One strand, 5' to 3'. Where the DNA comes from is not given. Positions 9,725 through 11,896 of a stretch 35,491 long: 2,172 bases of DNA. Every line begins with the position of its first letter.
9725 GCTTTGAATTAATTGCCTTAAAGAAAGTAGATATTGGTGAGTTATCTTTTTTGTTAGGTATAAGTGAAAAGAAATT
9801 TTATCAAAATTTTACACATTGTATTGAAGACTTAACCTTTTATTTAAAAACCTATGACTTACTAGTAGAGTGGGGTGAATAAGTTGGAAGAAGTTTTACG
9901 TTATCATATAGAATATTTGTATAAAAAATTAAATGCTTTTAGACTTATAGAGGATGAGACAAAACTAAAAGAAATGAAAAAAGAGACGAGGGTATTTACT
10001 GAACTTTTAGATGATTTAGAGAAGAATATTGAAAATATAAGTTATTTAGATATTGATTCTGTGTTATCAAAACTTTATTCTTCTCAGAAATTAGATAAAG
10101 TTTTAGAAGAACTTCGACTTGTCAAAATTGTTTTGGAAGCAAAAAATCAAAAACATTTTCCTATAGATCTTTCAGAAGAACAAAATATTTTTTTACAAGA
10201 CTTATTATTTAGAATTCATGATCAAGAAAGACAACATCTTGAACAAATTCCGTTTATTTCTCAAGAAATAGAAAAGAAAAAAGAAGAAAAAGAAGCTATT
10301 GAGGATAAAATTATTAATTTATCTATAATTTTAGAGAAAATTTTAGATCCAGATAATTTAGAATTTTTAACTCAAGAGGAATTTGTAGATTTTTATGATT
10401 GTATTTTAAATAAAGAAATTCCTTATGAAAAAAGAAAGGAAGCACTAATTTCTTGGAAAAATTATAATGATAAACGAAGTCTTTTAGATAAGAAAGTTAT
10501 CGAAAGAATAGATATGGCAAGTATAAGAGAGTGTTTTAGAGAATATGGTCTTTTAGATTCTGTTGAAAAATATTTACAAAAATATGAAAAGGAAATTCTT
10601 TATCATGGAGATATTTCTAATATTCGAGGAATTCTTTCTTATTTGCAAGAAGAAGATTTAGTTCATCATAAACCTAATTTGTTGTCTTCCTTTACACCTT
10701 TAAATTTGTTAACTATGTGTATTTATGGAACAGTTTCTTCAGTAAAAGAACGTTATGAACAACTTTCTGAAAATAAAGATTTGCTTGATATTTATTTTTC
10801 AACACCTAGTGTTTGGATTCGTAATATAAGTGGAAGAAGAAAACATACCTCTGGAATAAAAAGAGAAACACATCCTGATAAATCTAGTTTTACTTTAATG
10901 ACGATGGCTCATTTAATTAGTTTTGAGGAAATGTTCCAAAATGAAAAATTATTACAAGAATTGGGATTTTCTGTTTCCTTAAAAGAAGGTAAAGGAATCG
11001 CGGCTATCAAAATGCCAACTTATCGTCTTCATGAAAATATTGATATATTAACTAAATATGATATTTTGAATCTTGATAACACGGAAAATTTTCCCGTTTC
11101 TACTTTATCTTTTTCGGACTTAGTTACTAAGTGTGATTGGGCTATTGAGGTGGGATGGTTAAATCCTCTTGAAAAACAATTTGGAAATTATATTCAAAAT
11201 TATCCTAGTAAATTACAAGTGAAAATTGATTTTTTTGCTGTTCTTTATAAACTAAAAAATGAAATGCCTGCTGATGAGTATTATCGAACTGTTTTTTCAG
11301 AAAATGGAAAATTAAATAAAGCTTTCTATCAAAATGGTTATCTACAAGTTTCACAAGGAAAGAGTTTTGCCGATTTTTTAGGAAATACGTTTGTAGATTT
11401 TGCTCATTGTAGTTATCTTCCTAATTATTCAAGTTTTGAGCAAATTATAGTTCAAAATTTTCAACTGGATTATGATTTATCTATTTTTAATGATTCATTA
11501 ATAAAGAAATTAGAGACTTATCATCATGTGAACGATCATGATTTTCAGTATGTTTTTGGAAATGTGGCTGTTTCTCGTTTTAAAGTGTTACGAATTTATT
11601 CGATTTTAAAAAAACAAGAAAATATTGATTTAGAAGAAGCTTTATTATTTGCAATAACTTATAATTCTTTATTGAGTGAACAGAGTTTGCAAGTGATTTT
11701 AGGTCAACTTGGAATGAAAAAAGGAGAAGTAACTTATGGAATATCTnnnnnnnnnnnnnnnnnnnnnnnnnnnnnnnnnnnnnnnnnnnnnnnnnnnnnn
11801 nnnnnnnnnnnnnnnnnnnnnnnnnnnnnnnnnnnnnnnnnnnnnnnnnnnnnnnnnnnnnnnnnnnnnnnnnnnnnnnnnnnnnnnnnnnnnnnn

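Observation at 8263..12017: Uncharacterised four-gene, translationally coupled operon between trmB and the lysS T-box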

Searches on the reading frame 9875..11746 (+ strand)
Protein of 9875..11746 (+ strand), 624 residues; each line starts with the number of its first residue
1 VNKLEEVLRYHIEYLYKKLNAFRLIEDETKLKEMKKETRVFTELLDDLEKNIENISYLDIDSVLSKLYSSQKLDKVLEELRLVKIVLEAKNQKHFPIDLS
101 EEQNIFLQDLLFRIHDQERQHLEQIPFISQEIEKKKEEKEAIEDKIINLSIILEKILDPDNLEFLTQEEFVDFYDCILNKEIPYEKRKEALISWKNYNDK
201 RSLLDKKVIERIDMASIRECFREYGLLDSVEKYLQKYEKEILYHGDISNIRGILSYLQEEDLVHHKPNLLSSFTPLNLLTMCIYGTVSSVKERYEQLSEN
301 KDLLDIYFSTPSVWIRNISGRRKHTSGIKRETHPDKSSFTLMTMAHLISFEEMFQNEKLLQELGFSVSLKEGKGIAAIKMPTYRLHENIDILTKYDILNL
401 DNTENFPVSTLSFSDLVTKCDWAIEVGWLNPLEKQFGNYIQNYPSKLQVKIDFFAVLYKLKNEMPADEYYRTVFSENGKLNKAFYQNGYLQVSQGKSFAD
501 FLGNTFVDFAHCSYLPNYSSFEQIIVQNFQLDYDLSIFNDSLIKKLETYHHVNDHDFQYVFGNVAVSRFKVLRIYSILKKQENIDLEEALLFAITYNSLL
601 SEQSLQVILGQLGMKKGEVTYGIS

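Call 3: search_protein_families(library=pfam, proteins=[window:9875-11746:+], max_evalue=1)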
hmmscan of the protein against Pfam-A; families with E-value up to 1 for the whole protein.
window:9875-11746:+ (624 aa): 1 family
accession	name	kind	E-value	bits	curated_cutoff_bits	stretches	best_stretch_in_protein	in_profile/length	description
PF03484.21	B5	-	0.14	12.8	28.6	1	357-397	22-57/67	tRNA synthetase B5 domain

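Call 4: search_protein_families(library=ncbifam, proteins=[window:9875-11746:+], max_evalue=1)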
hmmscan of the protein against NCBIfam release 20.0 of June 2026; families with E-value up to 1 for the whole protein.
window:9875-11746:+ (624 aa): 0 families

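Call 5: search_protein_families(library=padloc, proteins=[window:9875-11746:+], max_evalue=1)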
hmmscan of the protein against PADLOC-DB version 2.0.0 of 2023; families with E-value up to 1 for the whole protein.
window:9875-11746:+ (624 aa): 0 families

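Call 10: search_solved_structures(query=window:9875-11746:+, max_evalue=1)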
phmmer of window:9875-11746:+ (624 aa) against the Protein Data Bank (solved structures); distinct sequences matched with E-value up to 1: 0.

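Call 12: find_homologous_proteins(query=window:9875-11746:+, max_evalue=0.001)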
Query window:9875-11746:+ (624 aa): 4 proteins with E <= 0.001 among 8000 candidates.
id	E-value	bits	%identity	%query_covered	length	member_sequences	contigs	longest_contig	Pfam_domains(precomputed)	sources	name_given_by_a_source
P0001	0.0e+0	1354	99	100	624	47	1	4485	-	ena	-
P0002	6.8e-202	690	52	100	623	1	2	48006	-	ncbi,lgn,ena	-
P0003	8.3e-188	644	51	100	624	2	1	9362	-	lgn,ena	-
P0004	2.0e-147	510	44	100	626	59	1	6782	-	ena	-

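Call 13: find_encoding_contigs(protein=P0002, flank=10000, max_places=4)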
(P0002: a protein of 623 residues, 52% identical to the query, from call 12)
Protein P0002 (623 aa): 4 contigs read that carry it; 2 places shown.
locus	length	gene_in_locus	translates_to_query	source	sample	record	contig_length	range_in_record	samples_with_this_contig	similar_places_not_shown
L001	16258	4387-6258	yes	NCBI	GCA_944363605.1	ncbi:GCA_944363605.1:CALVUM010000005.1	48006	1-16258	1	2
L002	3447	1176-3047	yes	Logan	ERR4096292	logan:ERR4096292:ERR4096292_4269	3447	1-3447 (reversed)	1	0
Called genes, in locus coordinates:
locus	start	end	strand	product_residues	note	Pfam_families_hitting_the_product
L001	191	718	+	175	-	PF20020:DUF6431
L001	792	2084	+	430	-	PF13565:HTH_32, PF22007:DUF6930 (weak), PF00665:rve, PF13683:rve_3 (faint), PF09299:Mu-transpos_C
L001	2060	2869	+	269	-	PF01637:ATPase_2 (faint), PF13401:AAA_22, PF00004:AAA (faint)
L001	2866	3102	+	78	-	-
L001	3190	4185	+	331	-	-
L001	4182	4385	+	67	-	-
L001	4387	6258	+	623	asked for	-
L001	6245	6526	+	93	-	-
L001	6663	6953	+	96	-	PF01250:Ribosomal_S6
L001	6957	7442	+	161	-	PF00436:SSB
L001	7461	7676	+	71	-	PF01084:Ribosomal_S18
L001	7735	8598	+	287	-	-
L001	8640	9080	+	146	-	PF01281:Ribosomal_L9_N, PF03948:Ribosomal_L9_C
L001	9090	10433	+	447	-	PF00772:DnaB, PF13481:AAA_25, PF03796:DnaB_C, PF06745:ATPase (weak)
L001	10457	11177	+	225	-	-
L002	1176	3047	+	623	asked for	-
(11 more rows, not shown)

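Call 14: find_encoding_contigs(protein=P0004, flank=10000, max_places=4)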
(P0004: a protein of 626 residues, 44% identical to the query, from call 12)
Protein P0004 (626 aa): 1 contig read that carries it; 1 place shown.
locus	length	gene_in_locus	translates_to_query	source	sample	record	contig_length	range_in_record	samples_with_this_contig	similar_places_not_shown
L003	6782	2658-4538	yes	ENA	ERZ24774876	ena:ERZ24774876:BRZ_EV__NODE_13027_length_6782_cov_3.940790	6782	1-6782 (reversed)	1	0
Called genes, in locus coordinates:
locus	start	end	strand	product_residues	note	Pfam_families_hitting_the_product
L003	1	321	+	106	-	?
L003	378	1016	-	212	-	PF02390:Methyltransf_4, PF13847:Methyltransf_31, PF13649:Methyltransf_25 (weak)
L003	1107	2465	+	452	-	-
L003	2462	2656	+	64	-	-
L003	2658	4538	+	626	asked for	-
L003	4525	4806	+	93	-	-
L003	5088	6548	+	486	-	PF01336:tRNA_anti-codon, PF00152:tRNA-synt_2, PF01409:tRNA-synt_2d (weak)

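Call 15: find_encoding_contigs(protein=P0003, flank=10000, max_places=4)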
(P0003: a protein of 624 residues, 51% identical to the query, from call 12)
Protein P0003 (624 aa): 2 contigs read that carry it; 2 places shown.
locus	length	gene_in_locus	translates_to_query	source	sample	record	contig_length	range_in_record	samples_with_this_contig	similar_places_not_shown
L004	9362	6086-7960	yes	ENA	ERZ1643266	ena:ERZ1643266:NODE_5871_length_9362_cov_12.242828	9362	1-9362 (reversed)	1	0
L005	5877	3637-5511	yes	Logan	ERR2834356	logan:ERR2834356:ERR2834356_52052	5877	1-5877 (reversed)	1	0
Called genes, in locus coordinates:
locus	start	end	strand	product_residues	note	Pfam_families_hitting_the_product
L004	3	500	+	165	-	?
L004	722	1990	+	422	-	PF13421:Band_7_1 (weak), PF09851:SHOCT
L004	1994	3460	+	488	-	-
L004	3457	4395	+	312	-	PF13240:Zn_Ribbon_1, PF04893:Yip1 (weak)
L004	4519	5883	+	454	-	-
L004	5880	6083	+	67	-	-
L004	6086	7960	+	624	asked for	-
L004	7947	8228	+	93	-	-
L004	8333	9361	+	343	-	?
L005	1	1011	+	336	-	?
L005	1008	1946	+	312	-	PF13240:Zn_Ribbon_1, PF04893:Yip1 (weak)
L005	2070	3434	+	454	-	-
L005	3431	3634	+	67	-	-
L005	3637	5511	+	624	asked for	-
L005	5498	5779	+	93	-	-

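Call 19: search_solved_structures(query=A1, max_evalue=10)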
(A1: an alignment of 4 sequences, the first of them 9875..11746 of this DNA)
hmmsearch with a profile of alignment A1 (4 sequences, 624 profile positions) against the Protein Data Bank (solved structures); distinct sequences matched with E-value up to 10: 0.

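Call 23: find_related_loci(query=A1, collection=genome_contigs, flank=10000)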
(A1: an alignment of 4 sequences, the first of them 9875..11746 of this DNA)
Query A1 (624 aa) in genome_contigs; peptide patterns used: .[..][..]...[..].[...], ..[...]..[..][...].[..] (x = any residue, [..] = any of these).
301 stretches matched a pattern; 4 encode a relative of the query (tblastn E <= 1e-3); 4 distinct loci.
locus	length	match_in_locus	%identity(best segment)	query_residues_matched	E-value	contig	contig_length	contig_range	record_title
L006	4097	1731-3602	92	1-624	0e+0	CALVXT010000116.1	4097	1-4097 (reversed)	MAG: uncultured Bacilli bacterium isolate BRZ_EG__bin5 genome assembly, contig: BRZ_EG__NODE_28627_length_4097_cov_4.649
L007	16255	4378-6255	52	1-624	0e+0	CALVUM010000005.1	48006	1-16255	MAG: uncultured Bacilli bacterium isolate E14__bin37 genome assembly, contig: E14__k127_4411988, whole genome shotgun se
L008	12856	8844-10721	44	4-624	4e-154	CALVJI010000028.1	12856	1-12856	MAG: uncultured Bacilli bacterium isolate BRZ_GB__bin84 genome assembly, contig: BRZ_GB__NODE_6846_length_12856_cov_5.97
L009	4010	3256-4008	47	4-254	2e-64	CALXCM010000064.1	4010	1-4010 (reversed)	MAG: uncultured Clostridia bacterium isolate BRZ_L__bin35 genome assembly, contig: BRZ_L__NODE_32732_length_4010_cov_2.7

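Call 31: search_protein_families(library=phrogs, proteins=[window:9875-11746:+], max_evalue=1)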
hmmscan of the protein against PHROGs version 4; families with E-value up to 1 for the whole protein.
window:9875-11746:+ (624 aa): 0 families

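Call 32: search_protein_representatives(alignment_id=A1)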
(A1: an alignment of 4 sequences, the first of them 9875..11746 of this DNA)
Query: 4 sequences, 624 profile positions. Proteins with E-value up to 0.001 (for the whole library): 250; up to 1e-10: 115; up to 1e-30: 48. The best 150 are listed.
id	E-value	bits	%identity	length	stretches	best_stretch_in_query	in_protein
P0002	0.0e+00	1078.4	-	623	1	1-624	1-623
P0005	2.3e-128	446.2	-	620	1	3-616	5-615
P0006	2.2e-124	433.1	-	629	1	2-624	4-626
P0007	5.9e-121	421.7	-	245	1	377-624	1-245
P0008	2.6e-120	419.6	-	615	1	1-612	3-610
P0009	7.5e-114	398.3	-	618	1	3-615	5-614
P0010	5.2e-112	392.2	-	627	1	2-614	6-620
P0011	1.3e-111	390.9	-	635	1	3-615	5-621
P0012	3.9e-104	366.2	-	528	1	4-505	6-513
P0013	5.6e-102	359.0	-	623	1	3-624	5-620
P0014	1.3e-101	357.8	-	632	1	3-623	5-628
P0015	4.7e-101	356.0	-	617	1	3-617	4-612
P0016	1.8e-97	344.2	-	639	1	3-613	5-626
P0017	1.8e-97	344.2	-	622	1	3-614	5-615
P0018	1.9e-97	344.1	-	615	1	2-624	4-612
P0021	1.1e-88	315.1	-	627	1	14-624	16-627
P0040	7.6e-68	246.3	-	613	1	9-617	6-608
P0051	5.5e-31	124.6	-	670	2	426-616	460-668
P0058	6.0e-23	98.0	-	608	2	348-613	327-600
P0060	6.9e-23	97.8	-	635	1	17-614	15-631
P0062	8.1e-23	97.6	-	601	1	175-620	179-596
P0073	1.8e-20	89.8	-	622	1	9-612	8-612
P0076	4.6e-20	88.5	-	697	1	48-615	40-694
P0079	3.2e-19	85.7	-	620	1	17-610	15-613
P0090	3.4e-15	72.4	-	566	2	532-612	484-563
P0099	1.4e-13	67.1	-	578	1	343-615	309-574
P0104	2.4e-12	63.0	-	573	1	330-618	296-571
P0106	4.7e-12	62.0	-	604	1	11-613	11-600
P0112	7.0e-12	61.4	-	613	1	39-612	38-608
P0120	1.5e-10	57.1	-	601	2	345-613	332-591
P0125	7.3e-10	54.8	-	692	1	41-624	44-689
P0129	1.4e-09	53.8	-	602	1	485-612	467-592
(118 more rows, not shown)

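Call 34: predict_structure(alignment_id=A1)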
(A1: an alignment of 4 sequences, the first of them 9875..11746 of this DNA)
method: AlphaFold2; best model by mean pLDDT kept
length: 624 residues; sequences in the alignment: 4
mean_pLDDT: 62.5   pTM: 0.32
mean pLDDT of the five models: 62.5, 60.9, 59.8, 59.8, 56.7
residues with pLDDT >= 90: 10; 70-90: 236; 50-70: 219; < 50: 159
segments of 3 or more residues with pLDDT < 50: 202-211, 311-339, 345-348, 363-365, 372-452, 477-479, 510-512, 527-533, 552-557, 616-624
pLDDT, mean of each block of 10 residues (from residue 1): 74 84 78 87 89 84 82 87 86 72 88 89 83 82 84 71 65 77 76 66 40 78 88 81 73 85 68 73 69 64 54 39 25 32 49 55 50 42 45 42 35 39 37 29 31 52 57 56 60 59 56 53 49 56 68 50 58 63 60 57 63 49 26
secondary structure, 60 per line:
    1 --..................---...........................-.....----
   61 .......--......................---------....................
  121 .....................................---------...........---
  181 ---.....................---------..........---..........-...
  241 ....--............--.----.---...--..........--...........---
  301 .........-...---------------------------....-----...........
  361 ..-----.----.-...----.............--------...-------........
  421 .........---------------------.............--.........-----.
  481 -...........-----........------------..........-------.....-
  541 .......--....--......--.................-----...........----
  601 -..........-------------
elements in order: H3-20 H24-50 H52-56 H61-67 H70-91 H101-157 H167-177 H184-204 H214-223 H227-236 H238-244 H247-258 H275-284 H287-297 H301-309 H341-344 H350-362 H382-394 H413-429 H451-463 H466-473 H482-492 H498-505 H518-527 H535-539 H541-547 E550-553 E556-561 E564-567 H568-580 H586-596 H602-611

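Call 38: find_homologous_proteins(query=A5, max_evalue=0.001)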
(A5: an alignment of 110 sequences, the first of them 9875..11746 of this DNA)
Query A5 (110 sequences) (624 aa, profile of the alignment): 5 proteins with E <= 0.001 among 8000 candidates.
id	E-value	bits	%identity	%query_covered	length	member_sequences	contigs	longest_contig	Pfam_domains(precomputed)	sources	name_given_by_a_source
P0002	7.5e-165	568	52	100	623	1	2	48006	-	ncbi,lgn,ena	-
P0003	3.0e-164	566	51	100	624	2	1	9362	-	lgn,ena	-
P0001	1.6e-162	560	99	100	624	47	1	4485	-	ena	-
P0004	2.9e-154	533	44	100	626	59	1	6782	-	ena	-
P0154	1.3e-4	39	28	12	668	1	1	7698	-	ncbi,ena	-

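Call 39: list_cluster_members(proteins=[P0005, P0010, P0021, P0040, P0051, P0060, P0076, P0090, P0106, P0125])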
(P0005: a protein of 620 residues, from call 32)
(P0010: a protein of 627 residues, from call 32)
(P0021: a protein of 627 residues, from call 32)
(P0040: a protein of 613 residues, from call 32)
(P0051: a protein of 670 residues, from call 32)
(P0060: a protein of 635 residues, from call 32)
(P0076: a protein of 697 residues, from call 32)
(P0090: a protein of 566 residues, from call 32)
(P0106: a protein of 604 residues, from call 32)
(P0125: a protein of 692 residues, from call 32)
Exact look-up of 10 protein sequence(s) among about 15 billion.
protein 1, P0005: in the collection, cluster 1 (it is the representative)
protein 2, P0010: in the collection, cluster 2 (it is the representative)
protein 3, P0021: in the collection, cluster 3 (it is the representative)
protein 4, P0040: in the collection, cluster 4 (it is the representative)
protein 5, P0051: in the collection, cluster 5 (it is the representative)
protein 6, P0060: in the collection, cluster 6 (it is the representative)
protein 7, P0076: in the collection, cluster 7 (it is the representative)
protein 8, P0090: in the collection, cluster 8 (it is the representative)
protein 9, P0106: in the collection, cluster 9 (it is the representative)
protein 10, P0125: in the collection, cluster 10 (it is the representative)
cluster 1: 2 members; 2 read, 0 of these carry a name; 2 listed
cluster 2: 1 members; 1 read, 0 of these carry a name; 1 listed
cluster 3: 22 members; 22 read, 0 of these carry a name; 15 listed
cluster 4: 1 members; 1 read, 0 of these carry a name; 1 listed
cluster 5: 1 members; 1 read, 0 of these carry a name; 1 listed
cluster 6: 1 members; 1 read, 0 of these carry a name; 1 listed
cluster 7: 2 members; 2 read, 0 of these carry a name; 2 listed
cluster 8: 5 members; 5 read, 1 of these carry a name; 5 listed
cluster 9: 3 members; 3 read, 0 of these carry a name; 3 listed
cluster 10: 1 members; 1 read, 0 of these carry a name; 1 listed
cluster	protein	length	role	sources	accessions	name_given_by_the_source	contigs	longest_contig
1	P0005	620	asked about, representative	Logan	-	-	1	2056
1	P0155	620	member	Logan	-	-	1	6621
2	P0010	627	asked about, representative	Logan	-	-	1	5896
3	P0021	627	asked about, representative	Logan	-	-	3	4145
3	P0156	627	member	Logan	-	-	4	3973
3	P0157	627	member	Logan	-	-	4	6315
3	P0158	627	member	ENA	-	-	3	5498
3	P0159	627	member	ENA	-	-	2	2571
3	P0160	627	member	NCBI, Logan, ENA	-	-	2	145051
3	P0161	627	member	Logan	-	-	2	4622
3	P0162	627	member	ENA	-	-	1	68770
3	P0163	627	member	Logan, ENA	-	-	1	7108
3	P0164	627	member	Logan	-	-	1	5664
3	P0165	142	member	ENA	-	-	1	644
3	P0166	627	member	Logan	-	-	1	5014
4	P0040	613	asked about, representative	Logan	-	-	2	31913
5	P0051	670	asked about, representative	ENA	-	-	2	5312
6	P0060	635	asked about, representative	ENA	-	-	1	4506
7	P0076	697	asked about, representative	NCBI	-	-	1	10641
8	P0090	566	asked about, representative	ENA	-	-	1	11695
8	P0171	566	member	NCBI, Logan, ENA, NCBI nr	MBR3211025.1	MAG: hypothetical protein IKF71_03700 [Bacilli bacterium] | hypothetical protein [Bacilli bacterium]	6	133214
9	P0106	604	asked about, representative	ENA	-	-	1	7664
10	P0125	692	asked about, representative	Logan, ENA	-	-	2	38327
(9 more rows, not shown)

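Call 45: find_encoding_contigs(protein=P0160, flank=8000, max_places=2)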
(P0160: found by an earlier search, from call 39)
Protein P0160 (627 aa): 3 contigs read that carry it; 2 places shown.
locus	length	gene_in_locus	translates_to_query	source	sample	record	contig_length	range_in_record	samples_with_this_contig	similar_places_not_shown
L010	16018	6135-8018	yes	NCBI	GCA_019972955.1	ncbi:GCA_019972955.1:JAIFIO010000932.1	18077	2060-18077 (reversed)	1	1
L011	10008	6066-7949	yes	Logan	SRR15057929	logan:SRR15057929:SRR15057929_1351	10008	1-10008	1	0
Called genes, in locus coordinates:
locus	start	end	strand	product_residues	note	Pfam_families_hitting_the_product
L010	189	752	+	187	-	PF04011:LemA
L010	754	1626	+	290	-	-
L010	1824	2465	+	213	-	-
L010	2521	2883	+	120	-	PF11969:DcpS_C, PF01230:HIT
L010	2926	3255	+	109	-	-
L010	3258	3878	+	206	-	PF01551:Peptidase_M23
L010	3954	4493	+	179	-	PF01765:RRF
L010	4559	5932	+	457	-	-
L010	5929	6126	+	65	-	-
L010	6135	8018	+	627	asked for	-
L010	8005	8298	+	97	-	-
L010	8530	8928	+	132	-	-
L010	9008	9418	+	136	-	PF01029:NusB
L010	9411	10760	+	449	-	PF13742:tRNA_anti_2, PF01336:tRNA_anti-codon, PF02601:Exonuc_VII_L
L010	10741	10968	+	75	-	PF02609:Exonuc_VII_S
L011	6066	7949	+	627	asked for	-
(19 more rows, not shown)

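Call 46: find_encoding_contigs(protein=P0171, flank=8000, max_places=2)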
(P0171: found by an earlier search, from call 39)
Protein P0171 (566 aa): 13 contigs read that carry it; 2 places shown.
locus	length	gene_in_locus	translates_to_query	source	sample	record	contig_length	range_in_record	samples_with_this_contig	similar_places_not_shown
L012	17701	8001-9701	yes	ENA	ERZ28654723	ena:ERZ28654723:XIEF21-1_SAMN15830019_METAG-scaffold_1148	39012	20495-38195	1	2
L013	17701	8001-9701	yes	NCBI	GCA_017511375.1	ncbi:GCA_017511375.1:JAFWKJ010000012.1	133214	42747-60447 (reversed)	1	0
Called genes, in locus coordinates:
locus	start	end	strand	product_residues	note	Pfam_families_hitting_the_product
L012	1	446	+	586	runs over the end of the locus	PF01541:GIY-YIG, PF27096:UvrC_M, PF02151:UVR (weak), PF22920:UvrC_RNaseH, PF08459:UvrC_RNaseH_dom, PF14520:HHH_5 (weak), PF12826:HHH_2 (weak)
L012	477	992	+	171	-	PF07963:N_methyl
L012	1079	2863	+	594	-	PF02518:HATPase_c, PF13589:HATPase_c_3, PF01119:DNA_mis_repair, PF08676:MutL_C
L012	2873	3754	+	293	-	PF01745:IPT, PF13238:AAA_18 (faint), PF13401:AAA_22 (faint), PF13671:AAA_33 (faint), PF01715:IPPT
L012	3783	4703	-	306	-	PF01841:Transglut_core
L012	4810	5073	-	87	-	PF01649:Ribosomal_S20p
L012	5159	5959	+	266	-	PF03418:Peptidase_A25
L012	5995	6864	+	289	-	PF07454:SpoIIP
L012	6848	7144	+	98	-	-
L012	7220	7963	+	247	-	-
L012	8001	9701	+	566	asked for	-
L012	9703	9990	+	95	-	-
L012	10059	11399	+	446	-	-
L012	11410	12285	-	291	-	PF01297:ZnuA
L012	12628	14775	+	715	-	-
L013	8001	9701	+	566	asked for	-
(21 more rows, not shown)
